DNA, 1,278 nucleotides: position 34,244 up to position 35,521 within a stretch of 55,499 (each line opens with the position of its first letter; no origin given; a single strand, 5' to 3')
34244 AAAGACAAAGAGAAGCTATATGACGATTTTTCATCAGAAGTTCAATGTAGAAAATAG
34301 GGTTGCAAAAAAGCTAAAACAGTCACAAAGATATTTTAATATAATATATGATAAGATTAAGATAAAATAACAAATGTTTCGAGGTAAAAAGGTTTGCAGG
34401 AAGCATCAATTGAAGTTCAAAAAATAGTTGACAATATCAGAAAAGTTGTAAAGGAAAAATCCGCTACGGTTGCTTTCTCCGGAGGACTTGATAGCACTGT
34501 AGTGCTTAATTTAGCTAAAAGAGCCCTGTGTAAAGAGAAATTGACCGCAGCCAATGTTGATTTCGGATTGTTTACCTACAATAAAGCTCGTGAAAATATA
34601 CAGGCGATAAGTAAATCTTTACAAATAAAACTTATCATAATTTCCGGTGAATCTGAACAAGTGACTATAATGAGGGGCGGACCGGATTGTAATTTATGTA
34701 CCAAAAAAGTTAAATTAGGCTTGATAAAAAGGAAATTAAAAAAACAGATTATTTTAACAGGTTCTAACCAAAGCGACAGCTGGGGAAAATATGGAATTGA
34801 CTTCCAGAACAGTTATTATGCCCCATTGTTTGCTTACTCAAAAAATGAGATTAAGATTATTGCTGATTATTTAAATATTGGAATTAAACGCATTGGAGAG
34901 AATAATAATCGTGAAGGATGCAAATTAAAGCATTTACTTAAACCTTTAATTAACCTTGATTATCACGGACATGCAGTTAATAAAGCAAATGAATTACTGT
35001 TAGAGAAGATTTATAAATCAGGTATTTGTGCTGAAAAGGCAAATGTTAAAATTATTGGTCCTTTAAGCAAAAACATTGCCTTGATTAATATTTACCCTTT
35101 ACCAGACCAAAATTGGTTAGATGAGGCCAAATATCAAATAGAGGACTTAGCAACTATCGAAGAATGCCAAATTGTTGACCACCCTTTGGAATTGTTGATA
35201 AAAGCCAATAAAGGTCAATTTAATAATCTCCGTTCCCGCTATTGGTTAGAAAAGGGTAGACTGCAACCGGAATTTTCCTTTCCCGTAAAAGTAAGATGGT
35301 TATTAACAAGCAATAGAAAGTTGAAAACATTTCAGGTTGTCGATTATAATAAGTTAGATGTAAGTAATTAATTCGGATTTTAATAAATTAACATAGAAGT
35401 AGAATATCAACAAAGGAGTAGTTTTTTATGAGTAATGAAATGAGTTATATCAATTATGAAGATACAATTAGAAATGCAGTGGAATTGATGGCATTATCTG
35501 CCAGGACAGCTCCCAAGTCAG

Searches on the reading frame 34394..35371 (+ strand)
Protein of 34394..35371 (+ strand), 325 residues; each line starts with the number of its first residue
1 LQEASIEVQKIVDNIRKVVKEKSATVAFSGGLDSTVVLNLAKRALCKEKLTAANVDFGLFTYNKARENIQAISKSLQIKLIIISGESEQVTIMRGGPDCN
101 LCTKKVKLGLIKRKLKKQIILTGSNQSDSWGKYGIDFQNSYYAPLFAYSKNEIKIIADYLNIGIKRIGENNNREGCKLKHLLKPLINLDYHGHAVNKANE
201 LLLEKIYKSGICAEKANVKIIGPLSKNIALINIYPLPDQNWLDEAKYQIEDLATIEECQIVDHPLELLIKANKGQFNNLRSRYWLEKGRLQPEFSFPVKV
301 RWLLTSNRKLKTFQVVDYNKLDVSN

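Call 14: search_protein_families(library=pfam, proteins=[window:34394-35371:+])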
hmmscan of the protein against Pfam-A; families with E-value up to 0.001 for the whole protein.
window:34394-35371:+ (325 aa): 3 families
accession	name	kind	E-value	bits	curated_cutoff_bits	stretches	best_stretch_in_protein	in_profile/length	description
PF01171.26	ATP_bind_3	-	8.9e-07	29.2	27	1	25-85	3-66/182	PP-loop family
PF02540.23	NAD_synthase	-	3.8e-06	26.6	21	1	8-86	2-82/242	NAD synthase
PF06508.19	QueC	-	8.7e-05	22.5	22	1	24-84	2-59/210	Queuosine biosynthesis protein QueC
